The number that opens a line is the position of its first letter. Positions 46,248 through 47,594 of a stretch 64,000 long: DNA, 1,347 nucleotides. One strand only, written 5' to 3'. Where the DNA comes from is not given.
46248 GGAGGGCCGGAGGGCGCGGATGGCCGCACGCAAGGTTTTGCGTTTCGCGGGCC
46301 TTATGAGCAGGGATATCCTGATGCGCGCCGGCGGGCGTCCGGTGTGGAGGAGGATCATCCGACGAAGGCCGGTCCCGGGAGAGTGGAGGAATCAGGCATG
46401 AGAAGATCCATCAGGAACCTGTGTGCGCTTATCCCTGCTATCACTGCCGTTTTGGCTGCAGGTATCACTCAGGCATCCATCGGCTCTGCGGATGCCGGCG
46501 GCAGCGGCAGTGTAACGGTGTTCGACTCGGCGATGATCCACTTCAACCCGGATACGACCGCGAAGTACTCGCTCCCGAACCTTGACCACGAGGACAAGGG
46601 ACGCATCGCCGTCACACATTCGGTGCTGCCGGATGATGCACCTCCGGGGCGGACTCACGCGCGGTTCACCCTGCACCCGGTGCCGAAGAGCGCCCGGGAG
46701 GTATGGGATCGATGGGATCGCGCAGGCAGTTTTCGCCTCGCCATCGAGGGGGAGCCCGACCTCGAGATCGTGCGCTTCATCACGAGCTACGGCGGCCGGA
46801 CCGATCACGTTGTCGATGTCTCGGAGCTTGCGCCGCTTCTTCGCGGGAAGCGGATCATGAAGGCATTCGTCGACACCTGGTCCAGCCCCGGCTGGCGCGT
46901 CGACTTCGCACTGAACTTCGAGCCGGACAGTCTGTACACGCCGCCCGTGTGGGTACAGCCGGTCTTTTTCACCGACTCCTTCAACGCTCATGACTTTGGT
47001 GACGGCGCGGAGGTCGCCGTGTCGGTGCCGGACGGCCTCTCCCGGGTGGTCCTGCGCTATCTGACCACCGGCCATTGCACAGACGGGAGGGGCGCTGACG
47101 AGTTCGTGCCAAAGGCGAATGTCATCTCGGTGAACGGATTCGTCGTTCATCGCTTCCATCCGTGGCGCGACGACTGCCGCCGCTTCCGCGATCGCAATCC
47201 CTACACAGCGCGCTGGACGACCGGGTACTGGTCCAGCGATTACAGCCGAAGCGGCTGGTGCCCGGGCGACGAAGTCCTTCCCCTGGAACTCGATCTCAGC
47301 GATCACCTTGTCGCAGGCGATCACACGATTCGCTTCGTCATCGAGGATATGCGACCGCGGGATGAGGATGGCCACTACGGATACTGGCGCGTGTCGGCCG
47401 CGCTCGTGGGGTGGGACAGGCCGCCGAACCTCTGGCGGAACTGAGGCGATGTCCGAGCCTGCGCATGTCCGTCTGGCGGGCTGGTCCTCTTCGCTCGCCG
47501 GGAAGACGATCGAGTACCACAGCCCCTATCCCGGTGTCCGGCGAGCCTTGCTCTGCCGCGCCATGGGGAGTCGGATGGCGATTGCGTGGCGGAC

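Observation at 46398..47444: PNGase F-family glycoamidase in a non-Flavobacteriia background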

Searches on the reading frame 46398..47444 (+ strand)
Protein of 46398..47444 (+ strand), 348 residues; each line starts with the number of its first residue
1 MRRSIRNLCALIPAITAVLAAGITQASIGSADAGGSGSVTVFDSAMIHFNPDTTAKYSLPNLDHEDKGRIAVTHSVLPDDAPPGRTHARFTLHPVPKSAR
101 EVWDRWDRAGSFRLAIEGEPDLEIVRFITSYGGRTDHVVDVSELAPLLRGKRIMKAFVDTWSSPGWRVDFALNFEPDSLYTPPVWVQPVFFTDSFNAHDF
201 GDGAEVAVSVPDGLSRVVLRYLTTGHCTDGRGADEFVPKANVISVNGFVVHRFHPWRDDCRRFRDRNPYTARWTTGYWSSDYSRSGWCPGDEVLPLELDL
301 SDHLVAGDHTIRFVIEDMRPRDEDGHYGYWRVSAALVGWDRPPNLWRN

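Call 3: search_protein_families(library=pfam, proteins=[window:46398-47444:+], max_evalue=1)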
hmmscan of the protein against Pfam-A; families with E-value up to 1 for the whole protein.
window:46398-47444:+ (348 aa): 2 families
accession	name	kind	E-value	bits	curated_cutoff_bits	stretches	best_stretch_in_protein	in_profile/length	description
PF09113.15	N-glycanase_C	-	7.5e-34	117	25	1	202-337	9-140/140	Peptide-N-glycosidase F, C terminal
PF09112.15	N-glycanase_N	-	1.6e-06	28.4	22.4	1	119-174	106-177/177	Peptide-N-glycosidase F, N terminal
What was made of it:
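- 46398..47444 (+): PNGase F-family peptide-N4-(N-acetyl-beta-glucosaminyl)asparagine amidase, 348 aa precursor. PF09113 scores 7.5e-34 and PF09112 28.4 bits (call 3).
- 46944..47417 (+): C-terminal jelly-roll domain (residues about 183-340). It carries E235 (= E206), R284 (= R248), W287 (= W251) and the C260-C288 pair (= the C231-C252 disulfide). PF09113 covers profile positions 9-140 of 140 (call 3).
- On PNGase F family (Pfam N-glycanase_N PF09112 + N-glycanase_C PF09113; EC 3.5.1.52): PF09113 scores E 7.5e-34, 117 bits against a cut-off of 25, covering profile positions 9-140 of 140 (call 3). PF09112 scores 28.4 bits against a cut-off of 22.4, but only over profile positions 106-177 (call 3).
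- Checked: PF09112 scores 28.4 bits against 22.4, covering only profile positions 106-177 (call 3).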

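Call 4: search_solved_structures(query=window:46398-47444:+, max_evalue=10, show_alignments=3)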
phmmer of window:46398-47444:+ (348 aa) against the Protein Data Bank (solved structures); distinct sequences matched with E-value up to 10: 14.
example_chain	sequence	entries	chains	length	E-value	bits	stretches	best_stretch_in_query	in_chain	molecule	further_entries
4r4z_A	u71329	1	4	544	4.5e-31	111.5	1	133-340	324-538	PNGF-II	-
4r4x_A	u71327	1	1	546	5.9e-31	111.1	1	133-340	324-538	PNGF-II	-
3ks7_A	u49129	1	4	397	1.4e-30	109.8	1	138-339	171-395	Putative Putative PNGase F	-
4qhb_A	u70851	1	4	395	3.8e-29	105.2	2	136-339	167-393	Uncharacterized protein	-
7zgn_A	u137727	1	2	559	5.3e-27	98.1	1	139-337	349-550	Glpgli family protein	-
9lwg_A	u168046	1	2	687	1.1e-11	47.7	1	60-314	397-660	Si:dkey-256h2.1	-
3pms_A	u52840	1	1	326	7.8e-09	38.3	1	77-325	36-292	Peptide:N-glycosidase F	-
1pgs_A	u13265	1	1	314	1.2e-08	37.7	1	77-308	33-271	PEPTIDE-N(4)-(N-ACETYL-BETA-D-GLUCOSAMINYL)ASPARAGINE AMIDASE F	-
1pnf_A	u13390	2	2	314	1.3e-08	37.6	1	77-308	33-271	PEPTIDE-N(4)-(N-ACETYL-BETA-D-GLUCOSAMINYL)ASPARAGINE AMIDASE F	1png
3en8_A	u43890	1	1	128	0.048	15.9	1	113-170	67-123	uncharacterized NTF-2 like protein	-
3aka_A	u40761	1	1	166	0.28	13.4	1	17-75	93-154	Putative calcium binding protein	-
3akb_A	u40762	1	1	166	0.28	13.4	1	17-75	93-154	Putative calcium binding protein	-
4qol_A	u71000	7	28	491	0.43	12.8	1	263-335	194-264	Catalase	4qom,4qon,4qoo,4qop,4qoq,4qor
8qoa_6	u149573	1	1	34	1.1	11.5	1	162-187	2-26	Secretion monitor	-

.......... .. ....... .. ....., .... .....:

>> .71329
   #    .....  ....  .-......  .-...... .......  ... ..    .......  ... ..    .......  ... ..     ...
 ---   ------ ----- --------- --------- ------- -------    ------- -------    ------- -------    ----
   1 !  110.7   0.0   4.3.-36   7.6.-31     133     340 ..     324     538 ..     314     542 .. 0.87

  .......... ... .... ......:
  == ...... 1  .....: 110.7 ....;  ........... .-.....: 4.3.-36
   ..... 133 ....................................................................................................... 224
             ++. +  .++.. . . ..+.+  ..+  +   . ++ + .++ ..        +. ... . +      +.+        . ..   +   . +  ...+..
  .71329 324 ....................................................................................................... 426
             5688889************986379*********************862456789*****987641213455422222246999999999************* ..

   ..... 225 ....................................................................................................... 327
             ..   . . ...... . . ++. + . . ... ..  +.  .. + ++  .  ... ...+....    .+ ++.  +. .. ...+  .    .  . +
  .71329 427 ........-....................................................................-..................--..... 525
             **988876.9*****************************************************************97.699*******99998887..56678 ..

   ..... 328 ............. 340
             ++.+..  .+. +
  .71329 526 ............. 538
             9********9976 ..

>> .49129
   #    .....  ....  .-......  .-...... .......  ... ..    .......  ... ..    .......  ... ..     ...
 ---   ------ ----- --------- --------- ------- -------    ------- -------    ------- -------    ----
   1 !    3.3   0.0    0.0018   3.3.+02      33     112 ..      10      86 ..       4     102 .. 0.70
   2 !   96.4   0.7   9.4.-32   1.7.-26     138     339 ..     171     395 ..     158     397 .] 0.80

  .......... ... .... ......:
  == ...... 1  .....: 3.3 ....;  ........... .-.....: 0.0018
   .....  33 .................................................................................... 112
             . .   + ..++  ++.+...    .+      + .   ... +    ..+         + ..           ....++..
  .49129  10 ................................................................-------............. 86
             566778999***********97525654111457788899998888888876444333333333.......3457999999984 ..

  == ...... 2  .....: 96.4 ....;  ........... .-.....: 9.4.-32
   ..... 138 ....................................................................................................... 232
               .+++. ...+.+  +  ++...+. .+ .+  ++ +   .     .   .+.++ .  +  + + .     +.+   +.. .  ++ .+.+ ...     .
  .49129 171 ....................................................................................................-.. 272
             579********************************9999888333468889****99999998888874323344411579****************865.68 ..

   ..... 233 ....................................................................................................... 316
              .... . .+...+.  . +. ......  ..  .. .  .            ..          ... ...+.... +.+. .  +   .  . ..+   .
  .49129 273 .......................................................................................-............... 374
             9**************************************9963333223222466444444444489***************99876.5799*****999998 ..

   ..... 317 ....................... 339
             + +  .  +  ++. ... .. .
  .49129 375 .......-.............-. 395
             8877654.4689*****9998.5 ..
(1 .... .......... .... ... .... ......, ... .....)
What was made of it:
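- Closest known: PNGase F of Elizabethkingia meningoseptica. Different: Sequence similarity is much weaker than to the type II and group 1 enzymes, at 1.3e-8 against about 1e-31 (call 4).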

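Call 8: find_homologous_proteins(query=window:46398-47444:+, max_evalue=0.00001)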
Query window:46398-47444:+ (348 aa): 994 proteins with E <= 0.00001 among 4486 candidates; the best 120 are listed.
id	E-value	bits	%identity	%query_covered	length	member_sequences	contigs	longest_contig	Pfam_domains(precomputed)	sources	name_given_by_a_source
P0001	2.4e-242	822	100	100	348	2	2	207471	PF09113.16,PF09112.16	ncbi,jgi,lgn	-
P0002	5.7e-199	679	81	100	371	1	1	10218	PF09113.16,PF09112.16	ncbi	-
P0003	2.1e-191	654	83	95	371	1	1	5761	PF09113.16,PF09112.16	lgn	-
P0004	5.2e-177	607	78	91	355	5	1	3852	PF09113.16,PF09112.16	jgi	-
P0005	1.1e-170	586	70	99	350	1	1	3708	PF09113.16,PF09112.16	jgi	jgi:hypothetical protein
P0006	2.1e-170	585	78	89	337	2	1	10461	PF09113.16,PF09112.16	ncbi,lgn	-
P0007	9.6e-170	583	72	98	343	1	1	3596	PF09113.16,PF09112.16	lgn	-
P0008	1.8e-168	579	74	93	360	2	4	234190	PF09113.16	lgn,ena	-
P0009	2.8e-165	568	74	89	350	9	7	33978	PF09113.16,PF09112.16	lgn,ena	-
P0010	1.3e-161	556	75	89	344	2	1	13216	PF09113.16,PF09112.16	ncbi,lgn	-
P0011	1.5e-153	529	64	98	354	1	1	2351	PF09113.16,PF09112.16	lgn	-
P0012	9.5e-153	527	70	89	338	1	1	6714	PF09113.16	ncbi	-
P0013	3.2e-149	515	70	89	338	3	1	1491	PF09113.16,PF09112.16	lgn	-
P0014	1.8e-145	503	65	91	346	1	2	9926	PF09113.16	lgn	-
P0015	3.4e-145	502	66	92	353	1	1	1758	PF09113.16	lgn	-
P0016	7.3e-143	494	62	99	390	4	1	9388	PF09113.16,PF09112.16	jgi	-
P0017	1.6e-142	493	62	97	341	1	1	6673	PF09113.16,PF09112.16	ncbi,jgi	jgi:hypothetical protein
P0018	1.4e-141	490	64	93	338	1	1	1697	PF09113.16,PF09112.16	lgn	-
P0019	2.4e-141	489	66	91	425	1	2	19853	PF09113.16,PF09112.16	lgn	-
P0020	2.5e-140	486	63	93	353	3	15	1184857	PF09113.16,PF09112.16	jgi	jgi:hypothetical protein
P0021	6.1e-140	485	66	89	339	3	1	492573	PF09113.16,PF09112.16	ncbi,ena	-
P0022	2.4e-139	483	64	89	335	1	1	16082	PF09113.16,PF09112.16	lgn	-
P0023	3.4e-139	482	62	98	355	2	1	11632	PF09113.16,PF09112.16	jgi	-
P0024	6.6e-139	481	63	91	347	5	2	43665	PF09113.16,PF09112.16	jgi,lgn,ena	-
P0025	1.1e-138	481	62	97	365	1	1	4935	PF09113.16,PF09112.16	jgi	jgi:Peptide-N-glycosidase F, C terminal/Peptide-N-glycosidase F, N terminal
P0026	1.5e-138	480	64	89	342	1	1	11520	PF09113.16,PF09112.16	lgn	-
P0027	1.3e-137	477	65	89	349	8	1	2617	PF09113.16,PF09112.16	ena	-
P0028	1.5e-137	477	64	91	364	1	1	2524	PF09113.16,PF09112.16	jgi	jgi:hypothetical protein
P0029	2.1e-137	476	62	92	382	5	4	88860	PF09113.16,PF09112.16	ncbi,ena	-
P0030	6.1e-137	475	63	89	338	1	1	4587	PF09113.16,PF09112.16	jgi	jgi:hypothetical protein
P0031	1.7e-135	470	61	90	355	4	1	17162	PF09113.16,PF09112.16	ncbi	-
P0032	1.1e-134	467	61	97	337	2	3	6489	PF09113.16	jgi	jgi:hypothetical protein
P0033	5.1e-134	465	61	90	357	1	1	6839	PF09113.16,PF09112.16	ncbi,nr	ncbi:MAG TPA: peptide-N-glycosidase F-related protein [Candidatus Eisenbacteria bacterium]|nr:peptid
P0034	8.0e-134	465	59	98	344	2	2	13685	PF09113.16,PF09112.16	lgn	-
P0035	1.5e-133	464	62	91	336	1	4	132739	PF09113.16,PF09112.16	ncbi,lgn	-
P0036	4.0e-133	462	59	97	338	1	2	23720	PF09113.16,PF09112.16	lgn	-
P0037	8.4e-133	461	62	89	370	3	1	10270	PF09113.16,PF09112.16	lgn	-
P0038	1.8e-132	460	59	96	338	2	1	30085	PF09113.16,PF09112.16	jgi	jgi:hypothetical protein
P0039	8.3e-131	455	61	100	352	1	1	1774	PF09113.16,PF09112.16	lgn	-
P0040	1.1e-130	454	63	89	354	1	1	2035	PF09113.16,PF09112.16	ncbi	-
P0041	1.3e-130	454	56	99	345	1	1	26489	PF09113.16,PF09112.16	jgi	jgi:hypothetical protein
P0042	1.9e-130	453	63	89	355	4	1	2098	PF09113.16,PF09112.16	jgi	jgi:hypothetical protein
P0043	5.1e-130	452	59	89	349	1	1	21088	PF09113.16,PF09112.16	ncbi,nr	ncbi:MAG TPA: peptide-N-glycosidase F-related protein [Candidatus Eisenbacteria bacterium]|nr:peptid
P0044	1.3e-129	451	56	98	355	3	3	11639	PF09113.16,PF09112.16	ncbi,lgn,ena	-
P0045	1.3e-129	451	60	89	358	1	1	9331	PF09113.16,PF09112.16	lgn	-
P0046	1.6e-129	450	57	94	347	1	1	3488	PF09113.16,PF09112.16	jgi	jgi:hypothetical protein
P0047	2.5e-129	450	59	90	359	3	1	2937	PF09113.16,PF09112.16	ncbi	ncbi:MAG: peptide-N-glycosidase F-related protein [Candidatus Eisenbacteria bacterium]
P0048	2.9e-129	450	60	89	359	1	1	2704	PF09113.16,PF09112.16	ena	-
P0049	7.4e-129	448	55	99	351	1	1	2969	PF09113.16,PF09112.16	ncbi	-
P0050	1.1e-128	448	55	100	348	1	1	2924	PF09113.16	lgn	-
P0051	1.3e-128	447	61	92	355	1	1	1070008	PF09113.16,PF09112.16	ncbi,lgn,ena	-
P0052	1.7e-128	447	58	89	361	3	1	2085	PF09113.16,PF09112.16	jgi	jgi:hypothetical protein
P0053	6.8e-128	445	59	93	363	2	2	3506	PF09113.16,PF09112.16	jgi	jgi:hypothetical protein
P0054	9.7e-128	445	58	95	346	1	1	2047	PF09113.16,PF09112.16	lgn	-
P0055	1.5e-127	444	57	95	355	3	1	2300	PF09113.16,PF09112.16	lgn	-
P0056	1.6e-127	444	56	99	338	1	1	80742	PF09113.16,PF09112.16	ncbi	ncbi:MAG: peptide-N-glycosidase F-related protein [Candidatus Eisenbacteria bacterium]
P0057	1.6e-127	444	69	77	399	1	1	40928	PF09113.16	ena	-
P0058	2.6e-127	443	55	100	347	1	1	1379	PF09113.16,PF09112.16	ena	-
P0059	4.0e-127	442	58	89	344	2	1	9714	PF09113.16,PF09112.16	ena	-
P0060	5.5e-127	442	61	89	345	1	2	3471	PF09113.16,PF09112.16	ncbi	-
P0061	2.6e-126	440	56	99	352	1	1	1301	PF09113.16,PF09112.16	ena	-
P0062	4.4e-126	439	56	90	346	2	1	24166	PF09113.16,PF09112.16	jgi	-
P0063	4.6e-126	439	57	93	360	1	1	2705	PF09113.16,PF09112.16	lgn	-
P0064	5.0e-126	439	59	89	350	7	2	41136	PF09113.16,PF09112.16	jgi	-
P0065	5.6e-126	439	57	94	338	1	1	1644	PF09113.16,PF09112.16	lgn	-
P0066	7.8e-126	438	60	89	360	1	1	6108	PF09113.16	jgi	jgi:hypothetical protein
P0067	1.5e-125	437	60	89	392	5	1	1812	PF09113.16,PF09112.16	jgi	-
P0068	1.6e-125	437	58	96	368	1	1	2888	PF09113.16,PF09112.16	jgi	jgi:hypothetical protein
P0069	1.7e-125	437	60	90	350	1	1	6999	PF09113.16,PF09112.16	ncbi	-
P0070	2.8e-125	436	56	94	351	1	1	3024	PF09113.16,PF09112.16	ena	-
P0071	5.3e-125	436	61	90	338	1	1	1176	PF09113.16,PF09112.16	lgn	-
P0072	6.6e-125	435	61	87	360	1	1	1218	PF09113.16,PF09112.16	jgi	-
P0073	8.2e-125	435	60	89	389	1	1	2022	PF09113.16,PF09112.16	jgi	-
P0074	2.0e-124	434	58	89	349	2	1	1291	PF09113.16,PF09112.16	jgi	-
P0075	2.9e-124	433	57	96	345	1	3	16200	PF09113.16,PF09112.16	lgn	-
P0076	5.0e-124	432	61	89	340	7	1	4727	PF09113.16,PF09112.16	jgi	jgi:Peptide-N-glycosidase F, C terminal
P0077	6.3e-124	432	58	95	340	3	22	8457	PF09113.16,PF09112.16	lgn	-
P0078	6.6e-124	432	59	89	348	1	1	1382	PF09113.16,PF09112.16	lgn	-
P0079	1.1e-123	431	54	99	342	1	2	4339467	PF09113.16,PF09112.16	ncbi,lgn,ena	-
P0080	2.7e-123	430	59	90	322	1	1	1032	PF09113.16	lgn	-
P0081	3.0e-123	430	55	99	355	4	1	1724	PF09113.16,PF09112.16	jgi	jgi:hypothetical protein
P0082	3.2e-123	430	57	97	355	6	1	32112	PF09113.16,PF09112.16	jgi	jgi:hypothetical protein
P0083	3.3e-123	430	59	89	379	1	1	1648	PF09113.16,PF09112.16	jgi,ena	-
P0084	4.0e-123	429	54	100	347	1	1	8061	PF09113.16,PF09112.16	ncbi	-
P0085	6.1e-123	429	61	89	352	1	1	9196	PF09113.16,PF09112.16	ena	-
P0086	7.2e-123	428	58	91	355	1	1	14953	PF09113.16,PF09112.16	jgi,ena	-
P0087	7.3e-123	428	54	99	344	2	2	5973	PF09113.16,PF09112.16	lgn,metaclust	metaclust:\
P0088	7.4e-123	428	58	91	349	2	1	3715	PF09113.16,PF09112.16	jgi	-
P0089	7.4e-123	428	55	100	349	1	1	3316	PF09113.16,PF09112.16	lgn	-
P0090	8.0e-123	428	55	97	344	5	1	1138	PF09113.16,PF09112.16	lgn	-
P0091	1.0e-122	428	62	89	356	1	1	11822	PF09113.16,PF09112.16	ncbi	ncbi:MAG: peptide-N-glycosidase F-related protein [Hyphomicrobiales bacterium]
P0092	1.4e-122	428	64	82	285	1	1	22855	PF09113.16,PF09112.16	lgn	-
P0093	1.5e-122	427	58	89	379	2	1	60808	PF09113.16,PF09112.16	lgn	-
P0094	1.7e-122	427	58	89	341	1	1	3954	PF09113.16,PF09112.16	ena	-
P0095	2.4e-122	427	56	100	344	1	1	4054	PF09113.16,PF09112.16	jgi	jgi:hypothetical protein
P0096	2.4e-122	427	57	96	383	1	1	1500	PF09113.16,PF09112.16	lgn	-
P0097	2.5e-122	427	59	92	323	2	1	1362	PF09113.16,PF09112.16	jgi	-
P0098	3.1e-122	426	54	100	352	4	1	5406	PF09113.16,PF09112.16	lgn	-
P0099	3.3e-122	426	55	97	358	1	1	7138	PF09113.16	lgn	-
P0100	3.7e-122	426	61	89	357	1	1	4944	PF09113.16,PF09112.16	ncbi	-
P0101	4.4e-122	426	58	90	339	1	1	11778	PF09113.16,PF09112.16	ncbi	-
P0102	4.4e-122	426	58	90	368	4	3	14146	PF09113.16,PF09112.16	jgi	jgi:hypothetical protein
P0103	5.2e-122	426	57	96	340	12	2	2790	PF09113.16,PF09112.16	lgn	-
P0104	5.5e-122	426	55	96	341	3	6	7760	PF09113.16,PF09112.16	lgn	-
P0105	5.7e-122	426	57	92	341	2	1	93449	PF09113.16,PF09112.16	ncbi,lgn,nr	ncbi:hypothetical protein KQI63_16640 [bacterium]|nr:hypothetical protein [bacterium]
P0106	6.1e-122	425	58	89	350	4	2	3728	PF09113.16,PF09112.16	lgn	-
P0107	7.2e-122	425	61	89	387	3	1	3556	PF09113.16,PF09112.16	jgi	jgi:peptide-N-glycosidase F-like protein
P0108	2.9e-121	423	59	89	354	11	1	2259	PF09113.16,PF09112.16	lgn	-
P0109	3.3e-121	423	53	98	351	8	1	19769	PF09113.16,PF09112.16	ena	-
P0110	3.4e-121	423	58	89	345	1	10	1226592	PF09113.16,PF09112.16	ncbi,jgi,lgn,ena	-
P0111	4.4e-121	423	60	89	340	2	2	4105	PF09113.16,PF09112.16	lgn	-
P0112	6.3e-121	422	61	89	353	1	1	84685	PF09113.16,PF09112.16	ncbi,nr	ncbi:MAG: hypothetical protein FJY88_00835, partial [Candidatus Eisenbacteria bacterium]|nr:hypothet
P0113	1.0e-120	421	58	89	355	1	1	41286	PF09113.16,PF09112.16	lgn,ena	-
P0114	1.5e-120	421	59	89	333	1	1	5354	PF09113.16,PF09112.16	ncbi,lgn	-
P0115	1.6e-120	421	53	96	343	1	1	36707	PF09113.16,PF09112.16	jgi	-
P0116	2.2e-120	420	52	97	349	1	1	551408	PF09113.16,PF09112.16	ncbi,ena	-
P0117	2.4e-120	420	55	99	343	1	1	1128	PF09113.16,PF09112.16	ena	-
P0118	3.2e-120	420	62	82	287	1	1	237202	PF09113.16,PF09112.16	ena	-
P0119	3.5e-120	420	58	89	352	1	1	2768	PF09113.16,PF09112.16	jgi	jgi:hypothetical protein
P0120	4.1e-120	419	55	90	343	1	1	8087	PF09113.16,PF09112.16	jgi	-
